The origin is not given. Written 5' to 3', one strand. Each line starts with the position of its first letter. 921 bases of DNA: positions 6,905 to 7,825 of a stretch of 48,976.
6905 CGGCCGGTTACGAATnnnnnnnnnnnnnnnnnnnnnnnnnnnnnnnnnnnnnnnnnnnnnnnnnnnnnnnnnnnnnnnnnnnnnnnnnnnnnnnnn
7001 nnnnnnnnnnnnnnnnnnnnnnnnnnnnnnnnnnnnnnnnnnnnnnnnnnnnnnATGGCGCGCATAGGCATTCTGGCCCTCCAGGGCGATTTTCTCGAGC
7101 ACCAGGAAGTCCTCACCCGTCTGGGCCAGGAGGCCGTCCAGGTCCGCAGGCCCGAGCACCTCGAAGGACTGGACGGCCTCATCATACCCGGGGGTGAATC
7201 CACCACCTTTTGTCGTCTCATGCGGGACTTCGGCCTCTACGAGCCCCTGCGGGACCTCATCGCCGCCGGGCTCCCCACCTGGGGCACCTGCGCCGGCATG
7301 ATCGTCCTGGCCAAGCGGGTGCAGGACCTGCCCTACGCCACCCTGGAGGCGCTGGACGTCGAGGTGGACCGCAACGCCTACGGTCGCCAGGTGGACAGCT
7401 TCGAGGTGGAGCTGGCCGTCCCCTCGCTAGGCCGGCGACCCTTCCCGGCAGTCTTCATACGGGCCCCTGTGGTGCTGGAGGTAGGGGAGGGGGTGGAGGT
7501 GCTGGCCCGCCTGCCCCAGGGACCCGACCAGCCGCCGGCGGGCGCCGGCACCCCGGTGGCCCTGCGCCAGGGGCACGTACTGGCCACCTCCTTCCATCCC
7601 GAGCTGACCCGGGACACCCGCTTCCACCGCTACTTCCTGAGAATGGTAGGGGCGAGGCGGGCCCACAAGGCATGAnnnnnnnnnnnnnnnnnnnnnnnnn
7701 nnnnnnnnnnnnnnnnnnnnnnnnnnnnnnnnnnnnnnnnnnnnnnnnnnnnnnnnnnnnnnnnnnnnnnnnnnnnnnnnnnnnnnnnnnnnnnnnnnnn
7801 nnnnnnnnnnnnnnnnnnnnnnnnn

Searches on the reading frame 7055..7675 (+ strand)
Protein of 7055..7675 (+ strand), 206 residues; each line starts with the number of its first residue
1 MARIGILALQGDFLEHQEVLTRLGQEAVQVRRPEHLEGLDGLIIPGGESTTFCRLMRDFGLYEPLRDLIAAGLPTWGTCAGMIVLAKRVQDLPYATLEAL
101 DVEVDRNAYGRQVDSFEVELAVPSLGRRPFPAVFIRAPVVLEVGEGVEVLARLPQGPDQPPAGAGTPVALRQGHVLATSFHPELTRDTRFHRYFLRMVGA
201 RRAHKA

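Call 3: search_protein_families(library=pfam, proteins=[window:7055-7675:+], max_evalue=0.01)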
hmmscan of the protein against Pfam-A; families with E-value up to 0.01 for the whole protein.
window:7055-7675:+ (206 aa): 3 families
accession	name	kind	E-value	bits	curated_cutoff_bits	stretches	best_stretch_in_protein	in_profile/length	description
PF01174.25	SNO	-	2.8e-60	203.9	27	1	6-198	1-186/188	SNO glutamine amidotransferase family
PF07685.20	GATase_3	-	9.3e-08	32.4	27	1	19-102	18-113/196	CobB/CobQ-like glutamine amidotransferase domain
PF03575.23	Peptidase_S51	-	1.3e-05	25.4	23.9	1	35-90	79-134/206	Peptidase family S51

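Call 24: search_protein_families(library=ncbifam, proteins=[window:7055-7675:+], max_evalue=0.01)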
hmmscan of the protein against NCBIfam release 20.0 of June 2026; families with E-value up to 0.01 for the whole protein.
window:7055-7675:+ (206 aa): 6 families
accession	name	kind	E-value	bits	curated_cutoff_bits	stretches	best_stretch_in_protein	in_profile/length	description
TIGR03800.1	PLP_synth_Pdx2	equivalog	2.7e-68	229.5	105.55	1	3-195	1-183/184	pyridoxal 5'-phosphate synthase glutaminase subunit PdxT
NF010050.0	PRK13526.1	equivalog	6.1e-42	143.4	181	1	3-197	4-179/179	glutamine amidotransferase subunit PdxT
TIGR01855.1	IMP_synth_hisH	equivalog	4.7e-06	26.5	105.4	1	13-106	11-106/198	imidazole glycerol phosphate synthase subunit HisH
NF001989.1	PRK00784.1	equivalog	0.00013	20.8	273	1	29-92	277-341/480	cobyric acid synthase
NF002204.1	PRK01077.1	equivalog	0.00058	18.9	254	1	36-101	275-341/420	cobyrinic acid a,c-diamide synthase CobB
NF053748.1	bifunc_CobBC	exception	0.00085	17.8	950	1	15-94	267-350/797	bifunctional hydrogenobyrinic acid a,c-diamide synthase/histidinol phosphate aminotransferase CobBC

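Call 37: list_cluster_members(proteins=[P0036, P0001, window:7672-8613:+, window:7055-7675:+])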
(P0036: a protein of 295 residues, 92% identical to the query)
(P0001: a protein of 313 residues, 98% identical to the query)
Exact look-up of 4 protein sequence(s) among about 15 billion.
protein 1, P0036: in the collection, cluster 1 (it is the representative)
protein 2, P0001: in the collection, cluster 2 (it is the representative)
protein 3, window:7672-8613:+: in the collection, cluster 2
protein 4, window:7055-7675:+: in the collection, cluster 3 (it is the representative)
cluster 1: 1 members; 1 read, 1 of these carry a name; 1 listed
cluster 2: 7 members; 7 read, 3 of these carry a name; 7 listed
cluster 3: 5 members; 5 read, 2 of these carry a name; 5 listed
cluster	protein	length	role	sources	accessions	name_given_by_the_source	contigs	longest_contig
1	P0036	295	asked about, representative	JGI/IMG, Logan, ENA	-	pyridoxal 5'-phosphate synthase pdxS subunit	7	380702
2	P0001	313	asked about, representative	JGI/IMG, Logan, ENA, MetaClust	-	\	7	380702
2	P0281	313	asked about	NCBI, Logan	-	-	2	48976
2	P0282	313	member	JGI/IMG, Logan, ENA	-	hypothetical protein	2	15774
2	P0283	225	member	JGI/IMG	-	hypothetical protein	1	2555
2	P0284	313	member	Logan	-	-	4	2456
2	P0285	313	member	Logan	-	-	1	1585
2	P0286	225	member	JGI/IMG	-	-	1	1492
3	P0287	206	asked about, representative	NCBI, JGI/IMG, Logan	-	5'-phosphate synthase pdxT subunit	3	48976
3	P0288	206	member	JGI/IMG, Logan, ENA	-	5'-phosphate synthase pdxT subunit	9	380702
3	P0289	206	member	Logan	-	-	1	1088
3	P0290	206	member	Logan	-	-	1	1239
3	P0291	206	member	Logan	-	-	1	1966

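Call 64: search_solved_structures(query=window:7055-7675:+, max_evalue=1e-20, show_alignments=1)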
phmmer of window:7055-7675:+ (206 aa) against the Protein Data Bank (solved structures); distinct sequences matched with E-value up to 1e-20: 12.
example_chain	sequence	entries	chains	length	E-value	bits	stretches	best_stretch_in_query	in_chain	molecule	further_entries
2iss_D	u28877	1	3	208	4.1e-56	192.9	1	3-198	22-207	Glutamine amidotransferase subunit pdxT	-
2ywd_A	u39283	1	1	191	5.9e-56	192.4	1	4-199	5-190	Glutamine amidotransferase subunit pdxT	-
1q7r_A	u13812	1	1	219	1.7e-51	177.8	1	3-200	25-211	predicted amidotransferase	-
4wxy_B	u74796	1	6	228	1.3e-50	175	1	3-200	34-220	Glutamine amidotransferase subunit PdxT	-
2nv0_A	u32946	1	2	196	1.2e-47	165.2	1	2-199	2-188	Glutamine amidotransferase subunit pdxT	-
1r9g_A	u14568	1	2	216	1.8e-47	164.7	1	2-199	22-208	Hypothetical protein yaaE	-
2nv2_B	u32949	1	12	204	1.2e-46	161.9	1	2-199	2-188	Glutamine amidotransferase subunit pdxT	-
2ywj_A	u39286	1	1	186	2.1e-42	148.1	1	4-196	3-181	Glutamine amidotransferase subunit pdxT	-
8u7j_T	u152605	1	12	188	1.2e-38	135.9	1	3-198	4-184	Pyridoxal 5'-phosphate synthase subunit PdxT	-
2abw_A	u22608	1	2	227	6.3e-26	94.3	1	3-198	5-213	Pdx2 protein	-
4ads_G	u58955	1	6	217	5.7e-25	91.2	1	3-198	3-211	PDX2 PROTEIN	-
9cca_G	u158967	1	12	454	4.1e-24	88.4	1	3-198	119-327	Circumsporozoite protein,Pyridoxal 5'-phosphate synthase subunit PDX2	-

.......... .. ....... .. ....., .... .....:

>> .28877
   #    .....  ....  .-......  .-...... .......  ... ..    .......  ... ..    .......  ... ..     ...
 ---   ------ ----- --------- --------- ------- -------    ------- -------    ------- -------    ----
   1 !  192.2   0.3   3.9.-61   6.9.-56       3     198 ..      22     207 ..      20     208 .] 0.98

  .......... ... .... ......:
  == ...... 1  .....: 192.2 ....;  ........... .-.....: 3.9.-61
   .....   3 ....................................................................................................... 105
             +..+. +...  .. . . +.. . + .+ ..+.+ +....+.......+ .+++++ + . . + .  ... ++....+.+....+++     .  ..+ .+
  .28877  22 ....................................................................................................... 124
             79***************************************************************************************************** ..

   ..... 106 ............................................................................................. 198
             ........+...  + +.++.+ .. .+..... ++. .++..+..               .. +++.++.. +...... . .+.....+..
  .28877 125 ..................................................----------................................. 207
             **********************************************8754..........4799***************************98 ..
